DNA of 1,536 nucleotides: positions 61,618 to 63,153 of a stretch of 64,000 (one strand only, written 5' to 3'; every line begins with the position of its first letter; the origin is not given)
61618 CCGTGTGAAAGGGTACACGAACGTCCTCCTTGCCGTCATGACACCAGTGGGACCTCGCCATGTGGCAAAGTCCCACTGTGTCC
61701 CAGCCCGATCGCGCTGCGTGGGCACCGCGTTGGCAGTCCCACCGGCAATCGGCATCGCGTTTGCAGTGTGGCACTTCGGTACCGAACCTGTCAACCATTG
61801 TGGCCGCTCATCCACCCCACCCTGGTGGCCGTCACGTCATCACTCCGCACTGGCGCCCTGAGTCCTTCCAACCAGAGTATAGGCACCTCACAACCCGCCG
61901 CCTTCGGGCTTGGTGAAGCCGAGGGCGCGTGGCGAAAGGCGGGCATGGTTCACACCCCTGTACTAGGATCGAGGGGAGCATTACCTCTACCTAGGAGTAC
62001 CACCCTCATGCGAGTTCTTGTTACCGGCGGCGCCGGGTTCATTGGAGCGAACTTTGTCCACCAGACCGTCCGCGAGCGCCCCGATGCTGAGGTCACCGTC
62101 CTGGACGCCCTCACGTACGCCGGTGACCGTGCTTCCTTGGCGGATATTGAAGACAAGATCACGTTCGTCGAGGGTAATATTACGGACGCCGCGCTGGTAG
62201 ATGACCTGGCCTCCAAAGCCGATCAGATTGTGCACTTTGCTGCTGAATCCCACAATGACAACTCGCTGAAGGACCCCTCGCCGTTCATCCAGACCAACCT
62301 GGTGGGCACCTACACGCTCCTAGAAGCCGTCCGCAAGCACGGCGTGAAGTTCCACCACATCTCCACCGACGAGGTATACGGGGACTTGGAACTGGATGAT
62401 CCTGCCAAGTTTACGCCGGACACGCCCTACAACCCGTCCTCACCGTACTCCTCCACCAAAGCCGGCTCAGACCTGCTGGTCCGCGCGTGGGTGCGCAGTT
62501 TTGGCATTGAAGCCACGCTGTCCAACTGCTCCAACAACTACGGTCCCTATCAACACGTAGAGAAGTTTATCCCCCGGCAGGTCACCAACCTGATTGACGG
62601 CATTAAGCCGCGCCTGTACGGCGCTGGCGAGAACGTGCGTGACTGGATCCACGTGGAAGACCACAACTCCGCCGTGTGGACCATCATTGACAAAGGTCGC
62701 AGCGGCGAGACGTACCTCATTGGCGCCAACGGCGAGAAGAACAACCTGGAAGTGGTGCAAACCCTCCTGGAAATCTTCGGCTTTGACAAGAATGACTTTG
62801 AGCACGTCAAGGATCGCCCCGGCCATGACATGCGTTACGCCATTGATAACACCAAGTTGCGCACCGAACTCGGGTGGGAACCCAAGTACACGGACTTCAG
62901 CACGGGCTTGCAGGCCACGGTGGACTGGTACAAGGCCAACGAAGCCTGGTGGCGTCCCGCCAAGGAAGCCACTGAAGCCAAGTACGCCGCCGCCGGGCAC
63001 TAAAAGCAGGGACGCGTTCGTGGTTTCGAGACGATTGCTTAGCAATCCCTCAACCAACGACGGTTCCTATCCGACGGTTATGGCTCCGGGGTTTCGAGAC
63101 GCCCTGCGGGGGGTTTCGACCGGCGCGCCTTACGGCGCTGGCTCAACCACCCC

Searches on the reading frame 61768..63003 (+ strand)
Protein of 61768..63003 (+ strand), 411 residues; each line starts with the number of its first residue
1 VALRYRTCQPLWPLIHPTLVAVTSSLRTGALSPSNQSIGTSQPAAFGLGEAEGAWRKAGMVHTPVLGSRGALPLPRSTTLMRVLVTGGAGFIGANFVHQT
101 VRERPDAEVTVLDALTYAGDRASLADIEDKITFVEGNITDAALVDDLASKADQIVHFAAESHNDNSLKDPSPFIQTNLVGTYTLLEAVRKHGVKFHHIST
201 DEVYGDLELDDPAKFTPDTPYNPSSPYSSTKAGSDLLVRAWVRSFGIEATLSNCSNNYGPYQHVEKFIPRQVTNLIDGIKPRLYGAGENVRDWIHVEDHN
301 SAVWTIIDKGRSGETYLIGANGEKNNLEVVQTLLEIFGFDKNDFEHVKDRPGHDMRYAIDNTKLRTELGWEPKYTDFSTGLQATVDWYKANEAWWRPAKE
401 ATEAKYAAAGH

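Call 6: search_protein_families(library=pfam, proteins=[window:61768-63003:+])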
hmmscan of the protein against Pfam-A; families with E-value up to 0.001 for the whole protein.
window:61768-63003:+ (411 aa): 7 families
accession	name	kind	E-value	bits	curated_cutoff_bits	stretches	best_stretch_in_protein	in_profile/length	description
PF16363.11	GDP_Man_Dehyd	-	1.4e-71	242.1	27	1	84-380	1-328/332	GDP-mannose 4,6 dehydratase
PF01370.27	Epimerase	-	2.3e-61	207.7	20.9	1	83-319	1-240/240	NAD dependent epimerase/dehydratase family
PF01073.25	3Beta_HSD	-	2e-14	53.7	22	1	84-298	1-220/280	3-beta hydroxysteroid dehydrogenase/isomerase family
PF04321.23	RmlD_sub_bind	-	4.1e-12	46.2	27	1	81-241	1-139/287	RmlD substrate binding domain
PF07993.18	NAD_binding_4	-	7.2e-12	45.4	20.1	1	85-251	1-201/258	Male sterility protein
PF02719.21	Polysacc_synt_2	-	2e-10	40.8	20.2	1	83-202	1-130/293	Polysaccharide biosynthesis protein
PF13460.12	NAD_binding_10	-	3.3e-05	24.3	27.2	1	87-200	1-98/184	NAD(P)H-binding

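Call 73: search_solved_structures(query=window:62008-63003:+, max_evalue=1e-40)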
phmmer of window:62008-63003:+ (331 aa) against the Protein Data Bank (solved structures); distinct sequences matched with E-value up to 1e-40: 10.
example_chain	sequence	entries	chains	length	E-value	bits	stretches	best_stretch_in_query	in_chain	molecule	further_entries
1kep_A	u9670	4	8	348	4.9e-151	505.7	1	2-328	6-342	dTDP-D-glucose 4,6-dehydratase | DTDP-GLUCOSE 4,6-DEHYDRATASE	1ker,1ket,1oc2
2hun_A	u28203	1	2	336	1.8e-100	339.5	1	1-318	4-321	336aa long hypothetical dTDP-glucose 4,6-dehydratase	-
6bi4_A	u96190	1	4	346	7.2e-100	337.5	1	1-319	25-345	dTDP-glucose 4,6-dehydratase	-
1r66_A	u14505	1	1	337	9.2e-93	314.1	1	1-321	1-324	TDP-glucose-4,6-dehydratase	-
1r6d_A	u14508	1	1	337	1.2e-91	310.5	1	1-321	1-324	TDP-glucose-4,6-dehydratase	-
1bxk_A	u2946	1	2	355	2.8e-91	309.3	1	2-321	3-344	PROTEIN (DTDP-GLUCOSE 4,6-DEHYDRATASE)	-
1g1a_A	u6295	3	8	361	2.1e-87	296.5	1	1-320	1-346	DTDP-D-GLUCOSE 4,6-DEHYDRATASE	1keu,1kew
8shh_A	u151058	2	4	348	3.1e-87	296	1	2-323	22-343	dTDP-glucose 4,6-dehydratase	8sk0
8du1_A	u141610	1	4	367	6.5e-74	252.2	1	3-322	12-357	dTDP-glucose 4,6-dehydratase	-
6vlo_A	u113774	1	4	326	2e-61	211.2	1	2-312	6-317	Putative dTDP-D-glucose 4,6-dehydratase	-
